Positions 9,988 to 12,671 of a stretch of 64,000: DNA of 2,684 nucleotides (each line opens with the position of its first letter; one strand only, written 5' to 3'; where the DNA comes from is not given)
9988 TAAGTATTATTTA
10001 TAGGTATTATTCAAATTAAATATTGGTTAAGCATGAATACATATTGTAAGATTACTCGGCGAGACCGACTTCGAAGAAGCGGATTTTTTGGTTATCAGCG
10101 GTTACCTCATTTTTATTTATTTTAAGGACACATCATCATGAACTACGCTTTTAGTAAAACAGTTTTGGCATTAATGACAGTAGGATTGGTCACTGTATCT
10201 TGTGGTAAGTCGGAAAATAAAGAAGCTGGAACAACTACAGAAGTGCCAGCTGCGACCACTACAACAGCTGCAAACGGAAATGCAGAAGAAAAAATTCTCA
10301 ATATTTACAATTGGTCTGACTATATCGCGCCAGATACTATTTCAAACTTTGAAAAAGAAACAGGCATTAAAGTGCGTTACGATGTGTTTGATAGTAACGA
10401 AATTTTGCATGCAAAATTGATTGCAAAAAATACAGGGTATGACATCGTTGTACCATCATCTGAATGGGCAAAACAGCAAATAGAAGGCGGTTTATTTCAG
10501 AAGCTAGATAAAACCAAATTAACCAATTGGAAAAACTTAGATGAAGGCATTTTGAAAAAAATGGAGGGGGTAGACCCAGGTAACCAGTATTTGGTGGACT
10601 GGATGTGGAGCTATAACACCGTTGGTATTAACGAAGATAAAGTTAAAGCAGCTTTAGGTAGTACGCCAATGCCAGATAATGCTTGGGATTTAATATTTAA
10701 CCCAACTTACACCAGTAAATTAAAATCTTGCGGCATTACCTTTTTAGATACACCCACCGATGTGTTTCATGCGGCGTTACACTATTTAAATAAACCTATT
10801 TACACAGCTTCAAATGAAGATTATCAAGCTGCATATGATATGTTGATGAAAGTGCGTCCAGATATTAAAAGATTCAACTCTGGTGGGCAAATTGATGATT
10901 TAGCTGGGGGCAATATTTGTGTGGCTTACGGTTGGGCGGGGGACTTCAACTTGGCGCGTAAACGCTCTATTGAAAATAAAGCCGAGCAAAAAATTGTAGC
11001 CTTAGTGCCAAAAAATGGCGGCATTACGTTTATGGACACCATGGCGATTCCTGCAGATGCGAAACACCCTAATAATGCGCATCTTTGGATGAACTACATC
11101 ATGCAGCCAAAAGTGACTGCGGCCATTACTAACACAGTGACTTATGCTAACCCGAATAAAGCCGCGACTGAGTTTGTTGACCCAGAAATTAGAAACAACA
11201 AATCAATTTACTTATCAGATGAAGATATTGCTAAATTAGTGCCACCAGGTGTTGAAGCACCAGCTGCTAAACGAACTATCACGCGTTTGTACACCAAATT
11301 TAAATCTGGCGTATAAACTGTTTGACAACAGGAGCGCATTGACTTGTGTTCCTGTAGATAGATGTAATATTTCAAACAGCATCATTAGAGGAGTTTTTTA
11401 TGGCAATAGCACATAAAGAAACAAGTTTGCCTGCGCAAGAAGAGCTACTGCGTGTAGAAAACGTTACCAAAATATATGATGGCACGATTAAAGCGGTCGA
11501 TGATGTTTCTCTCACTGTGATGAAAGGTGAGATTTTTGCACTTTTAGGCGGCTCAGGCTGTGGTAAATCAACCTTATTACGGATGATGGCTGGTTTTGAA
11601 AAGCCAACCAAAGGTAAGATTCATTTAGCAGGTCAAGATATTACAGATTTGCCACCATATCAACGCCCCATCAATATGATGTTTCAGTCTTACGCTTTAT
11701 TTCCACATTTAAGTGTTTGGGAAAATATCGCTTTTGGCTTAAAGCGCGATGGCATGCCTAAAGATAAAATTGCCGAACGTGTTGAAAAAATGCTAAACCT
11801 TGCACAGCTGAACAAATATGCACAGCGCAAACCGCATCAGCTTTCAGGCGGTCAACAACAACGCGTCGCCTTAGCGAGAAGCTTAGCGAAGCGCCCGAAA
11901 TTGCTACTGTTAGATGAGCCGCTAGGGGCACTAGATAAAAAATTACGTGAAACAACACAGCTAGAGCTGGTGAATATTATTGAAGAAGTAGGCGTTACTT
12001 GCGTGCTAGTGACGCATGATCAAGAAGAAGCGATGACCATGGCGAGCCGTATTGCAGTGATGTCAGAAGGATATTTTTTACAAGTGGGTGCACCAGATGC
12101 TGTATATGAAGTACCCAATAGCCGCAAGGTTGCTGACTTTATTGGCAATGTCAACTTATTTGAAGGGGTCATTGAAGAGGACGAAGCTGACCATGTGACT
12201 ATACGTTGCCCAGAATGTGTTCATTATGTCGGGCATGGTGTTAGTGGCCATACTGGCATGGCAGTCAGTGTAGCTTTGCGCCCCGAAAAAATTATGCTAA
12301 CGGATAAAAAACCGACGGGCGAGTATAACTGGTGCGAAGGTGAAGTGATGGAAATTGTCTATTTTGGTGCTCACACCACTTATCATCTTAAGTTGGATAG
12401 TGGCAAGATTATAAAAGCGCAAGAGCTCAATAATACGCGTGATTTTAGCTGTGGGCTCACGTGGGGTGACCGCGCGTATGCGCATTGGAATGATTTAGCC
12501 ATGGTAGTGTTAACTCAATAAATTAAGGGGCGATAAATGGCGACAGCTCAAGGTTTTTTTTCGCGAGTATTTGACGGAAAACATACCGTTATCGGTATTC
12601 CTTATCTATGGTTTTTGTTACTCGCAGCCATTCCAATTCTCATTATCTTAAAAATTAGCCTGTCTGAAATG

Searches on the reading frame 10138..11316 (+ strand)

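Call 59: search_protein_families(library=pfam, proteins=[window:10138-11316:+], max_evalue=0.00001)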
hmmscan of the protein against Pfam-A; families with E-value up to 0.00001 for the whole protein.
window:10138-11316:+ (392 aa): 4 families
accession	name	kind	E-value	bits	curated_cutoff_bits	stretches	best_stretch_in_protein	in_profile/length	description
PF13416.11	SBP_bac_8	-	2.9e-22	80.2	27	1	68-354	3-274/279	Bacterial extracellular solute-binding protein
PF13343.11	SBP_bac_6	-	2.2e-15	57.3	24.6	1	102-364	5-242/245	Bacterial extracellular solute-binding protein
PF01547.30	SBP_bac_1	-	1.9e-12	48.2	26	1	63-326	13-305/307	Bacterial extracellular solute-binding protein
PF13531.11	SBP_bac_11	-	4.1e-06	27.2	25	0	67-121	16-69/227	Bacterial extracellular solute-binding protein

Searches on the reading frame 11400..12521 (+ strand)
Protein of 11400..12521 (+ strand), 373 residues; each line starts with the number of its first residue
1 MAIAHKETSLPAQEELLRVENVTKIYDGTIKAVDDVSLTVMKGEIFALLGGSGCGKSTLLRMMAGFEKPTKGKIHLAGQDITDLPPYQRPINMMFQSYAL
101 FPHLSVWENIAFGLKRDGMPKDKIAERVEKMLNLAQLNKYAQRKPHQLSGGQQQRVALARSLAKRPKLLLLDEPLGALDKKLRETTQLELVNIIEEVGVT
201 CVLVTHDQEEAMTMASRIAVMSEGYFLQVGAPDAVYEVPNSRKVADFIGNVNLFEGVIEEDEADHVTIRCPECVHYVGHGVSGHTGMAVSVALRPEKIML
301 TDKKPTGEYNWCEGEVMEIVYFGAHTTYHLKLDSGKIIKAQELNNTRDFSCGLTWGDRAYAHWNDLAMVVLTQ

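Call 59: search_protein_families(library=pfam, proteins=[window:11400-12521:+], max_evalue=0.00001)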
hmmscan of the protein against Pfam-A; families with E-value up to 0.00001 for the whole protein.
window:11400-12521:+ (373 aa): 2 families
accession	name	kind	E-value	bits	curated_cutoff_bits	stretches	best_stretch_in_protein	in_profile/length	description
PF00005.33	ABC_tran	-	7.1e-40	137.2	25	1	34-175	2-136/137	ABC transporter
PF08402.16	TOBE_2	-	9e-16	58.2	21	1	291-371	1-76/76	TOBE domain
